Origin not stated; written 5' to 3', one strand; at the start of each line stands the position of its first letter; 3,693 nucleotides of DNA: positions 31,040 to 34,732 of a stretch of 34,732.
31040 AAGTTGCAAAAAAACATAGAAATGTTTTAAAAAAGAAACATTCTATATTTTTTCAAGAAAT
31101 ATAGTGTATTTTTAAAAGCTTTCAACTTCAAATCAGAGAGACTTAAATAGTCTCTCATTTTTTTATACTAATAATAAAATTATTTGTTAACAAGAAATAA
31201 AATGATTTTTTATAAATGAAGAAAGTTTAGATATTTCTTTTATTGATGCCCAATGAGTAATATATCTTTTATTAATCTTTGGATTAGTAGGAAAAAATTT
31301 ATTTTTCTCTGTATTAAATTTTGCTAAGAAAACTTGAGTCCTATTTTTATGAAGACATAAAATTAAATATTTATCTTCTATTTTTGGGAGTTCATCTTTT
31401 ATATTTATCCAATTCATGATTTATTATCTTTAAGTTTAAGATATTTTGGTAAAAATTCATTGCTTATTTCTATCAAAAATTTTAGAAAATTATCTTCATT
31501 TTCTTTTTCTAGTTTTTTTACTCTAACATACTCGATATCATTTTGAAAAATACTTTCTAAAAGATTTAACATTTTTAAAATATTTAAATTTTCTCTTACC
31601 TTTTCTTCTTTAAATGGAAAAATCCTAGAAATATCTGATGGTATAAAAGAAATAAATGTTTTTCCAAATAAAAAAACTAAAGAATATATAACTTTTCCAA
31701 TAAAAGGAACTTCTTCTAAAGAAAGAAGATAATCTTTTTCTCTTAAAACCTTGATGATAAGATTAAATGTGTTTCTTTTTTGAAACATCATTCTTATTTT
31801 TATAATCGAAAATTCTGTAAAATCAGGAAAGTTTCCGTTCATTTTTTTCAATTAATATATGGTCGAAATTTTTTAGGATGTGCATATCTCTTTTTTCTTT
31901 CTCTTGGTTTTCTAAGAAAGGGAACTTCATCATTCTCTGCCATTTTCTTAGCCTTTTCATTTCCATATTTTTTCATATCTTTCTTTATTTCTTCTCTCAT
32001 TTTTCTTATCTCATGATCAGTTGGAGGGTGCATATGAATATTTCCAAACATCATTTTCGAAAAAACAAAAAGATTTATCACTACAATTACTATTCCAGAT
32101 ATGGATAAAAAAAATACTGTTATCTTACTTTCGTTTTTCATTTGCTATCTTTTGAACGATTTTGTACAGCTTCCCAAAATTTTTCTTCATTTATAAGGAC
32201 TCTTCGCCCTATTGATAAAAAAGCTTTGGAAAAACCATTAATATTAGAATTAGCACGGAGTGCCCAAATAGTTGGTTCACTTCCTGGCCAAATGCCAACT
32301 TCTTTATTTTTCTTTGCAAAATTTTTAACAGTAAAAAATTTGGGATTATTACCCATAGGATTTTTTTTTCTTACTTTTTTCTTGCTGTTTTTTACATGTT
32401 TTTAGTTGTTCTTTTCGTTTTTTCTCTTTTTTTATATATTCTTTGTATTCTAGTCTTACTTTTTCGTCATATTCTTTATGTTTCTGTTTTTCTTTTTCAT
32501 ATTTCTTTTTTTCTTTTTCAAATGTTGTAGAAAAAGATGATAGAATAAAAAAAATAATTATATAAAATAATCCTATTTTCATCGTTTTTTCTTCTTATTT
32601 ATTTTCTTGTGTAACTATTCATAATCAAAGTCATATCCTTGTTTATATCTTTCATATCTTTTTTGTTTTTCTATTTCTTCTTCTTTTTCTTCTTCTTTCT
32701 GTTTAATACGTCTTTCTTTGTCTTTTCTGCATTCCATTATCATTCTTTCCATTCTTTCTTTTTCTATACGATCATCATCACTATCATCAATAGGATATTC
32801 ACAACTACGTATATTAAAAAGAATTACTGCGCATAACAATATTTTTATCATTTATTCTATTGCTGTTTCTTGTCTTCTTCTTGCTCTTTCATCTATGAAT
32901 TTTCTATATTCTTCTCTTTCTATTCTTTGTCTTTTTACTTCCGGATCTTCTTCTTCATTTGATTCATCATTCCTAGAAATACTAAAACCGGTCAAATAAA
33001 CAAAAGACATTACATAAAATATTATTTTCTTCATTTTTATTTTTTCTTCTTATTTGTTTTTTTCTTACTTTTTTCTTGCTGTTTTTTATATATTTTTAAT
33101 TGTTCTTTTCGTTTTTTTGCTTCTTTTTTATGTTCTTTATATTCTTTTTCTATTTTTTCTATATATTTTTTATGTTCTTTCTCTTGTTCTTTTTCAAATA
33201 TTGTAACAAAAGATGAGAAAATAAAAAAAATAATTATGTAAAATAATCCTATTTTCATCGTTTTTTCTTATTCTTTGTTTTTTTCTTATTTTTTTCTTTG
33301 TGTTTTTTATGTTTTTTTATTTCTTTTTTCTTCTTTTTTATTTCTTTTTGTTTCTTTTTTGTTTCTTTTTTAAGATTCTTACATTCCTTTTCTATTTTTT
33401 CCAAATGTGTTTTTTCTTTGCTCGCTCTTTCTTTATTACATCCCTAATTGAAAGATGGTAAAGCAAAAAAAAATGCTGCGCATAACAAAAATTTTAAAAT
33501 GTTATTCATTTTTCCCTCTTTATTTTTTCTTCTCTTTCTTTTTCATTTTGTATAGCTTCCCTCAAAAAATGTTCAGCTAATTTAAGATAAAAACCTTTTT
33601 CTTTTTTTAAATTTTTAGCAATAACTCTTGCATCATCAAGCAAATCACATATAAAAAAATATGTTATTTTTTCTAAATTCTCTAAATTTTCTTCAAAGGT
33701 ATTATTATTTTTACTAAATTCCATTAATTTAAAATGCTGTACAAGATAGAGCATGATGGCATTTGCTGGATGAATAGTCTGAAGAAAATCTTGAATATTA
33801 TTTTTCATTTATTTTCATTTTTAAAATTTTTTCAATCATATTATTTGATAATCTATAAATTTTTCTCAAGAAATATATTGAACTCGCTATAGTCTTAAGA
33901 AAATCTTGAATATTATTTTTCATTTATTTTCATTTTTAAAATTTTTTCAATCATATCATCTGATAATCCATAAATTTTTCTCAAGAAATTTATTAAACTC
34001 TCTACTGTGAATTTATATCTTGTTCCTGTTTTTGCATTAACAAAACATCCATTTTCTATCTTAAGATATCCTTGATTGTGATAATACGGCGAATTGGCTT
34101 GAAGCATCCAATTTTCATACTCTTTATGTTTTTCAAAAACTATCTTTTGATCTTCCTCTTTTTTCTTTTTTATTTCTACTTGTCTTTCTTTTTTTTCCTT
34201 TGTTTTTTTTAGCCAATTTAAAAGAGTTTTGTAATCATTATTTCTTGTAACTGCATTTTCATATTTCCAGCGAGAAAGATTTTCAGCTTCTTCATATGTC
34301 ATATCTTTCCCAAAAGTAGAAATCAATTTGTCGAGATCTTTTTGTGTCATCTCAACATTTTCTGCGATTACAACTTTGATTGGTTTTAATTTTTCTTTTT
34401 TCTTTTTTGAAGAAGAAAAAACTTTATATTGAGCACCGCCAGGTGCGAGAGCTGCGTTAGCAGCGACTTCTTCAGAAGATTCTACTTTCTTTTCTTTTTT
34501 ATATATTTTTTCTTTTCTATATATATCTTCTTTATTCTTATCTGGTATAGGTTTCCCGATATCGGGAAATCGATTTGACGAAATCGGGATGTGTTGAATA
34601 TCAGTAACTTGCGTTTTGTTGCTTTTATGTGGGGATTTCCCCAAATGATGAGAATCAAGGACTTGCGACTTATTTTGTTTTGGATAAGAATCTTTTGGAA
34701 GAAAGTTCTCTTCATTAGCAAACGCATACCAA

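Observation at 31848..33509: Tandemly duplicated two-gene cassette encoding signal-anchored, hyper-charged K/E-rich miniproteins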

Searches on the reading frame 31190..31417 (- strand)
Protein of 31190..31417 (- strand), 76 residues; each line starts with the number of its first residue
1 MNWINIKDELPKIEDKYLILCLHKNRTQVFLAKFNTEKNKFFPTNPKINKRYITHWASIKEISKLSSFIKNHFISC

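Call 71: search_protein_families(library=pfam, max_evalue=0.01, proteins=[window:31190-31417:-])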
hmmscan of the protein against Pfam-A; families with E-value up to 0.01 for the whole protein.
window:31190-31417:- (76 aa): 1 family
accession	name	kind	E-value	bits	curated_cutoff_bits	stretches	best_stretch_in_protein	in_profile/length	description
PF04448.17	DUF551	-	0.00036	21.8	22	1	3-60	2-64/68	Protein of unknown function (DUF551)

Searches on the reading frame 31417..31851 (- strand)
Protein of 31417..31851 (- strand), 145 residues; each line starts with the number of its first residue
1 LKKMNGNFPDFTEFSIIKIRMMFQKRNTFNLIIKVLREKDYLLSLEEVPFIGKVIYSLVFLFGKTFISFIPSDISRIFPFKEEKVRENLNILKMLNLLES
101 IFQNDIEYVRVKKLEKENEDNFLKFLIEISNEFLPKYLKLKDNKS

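Call 11: search_protein_families(library=pfam, max_evalue=0.001, proteins=[window:31417-31851:-])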
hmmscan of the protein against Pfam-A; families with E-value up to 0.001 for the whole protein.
window:31417-31851:- (145 aa): 0 families

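Call 43: search_protein_families(library=phrogs, max_evalue=0.01, proteins=[window:31417-31851:-])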
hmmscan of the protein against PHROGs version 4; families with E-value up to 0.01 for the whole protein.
window:31417-31851:- (145 aa): 0 families

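Call 72: search_protein_families(library=padloc, max_evalue=0.01, proteins=[window:31417-31851:-])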
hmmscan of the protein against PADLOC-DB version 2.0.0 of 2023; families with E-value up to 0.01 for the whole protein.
window:31417-31851:- (145 aa): 0 families

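Call 85: search_protein_families(library=ncbifam, max_evalue=0.05, proteins=[window:31417-31851:-])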
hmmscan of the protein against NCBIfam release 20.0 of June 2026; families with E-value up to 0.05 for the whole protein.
window:31417-31851:- (145 aa): 0 families

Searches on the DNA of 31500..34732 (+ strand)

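Call 6: search_dna_similar(query=window:31500-34732:+, collection=phages, mode=distant)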
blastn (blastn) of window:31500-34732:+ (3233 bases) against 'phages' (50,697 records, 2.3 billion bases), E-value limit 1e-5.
No match.
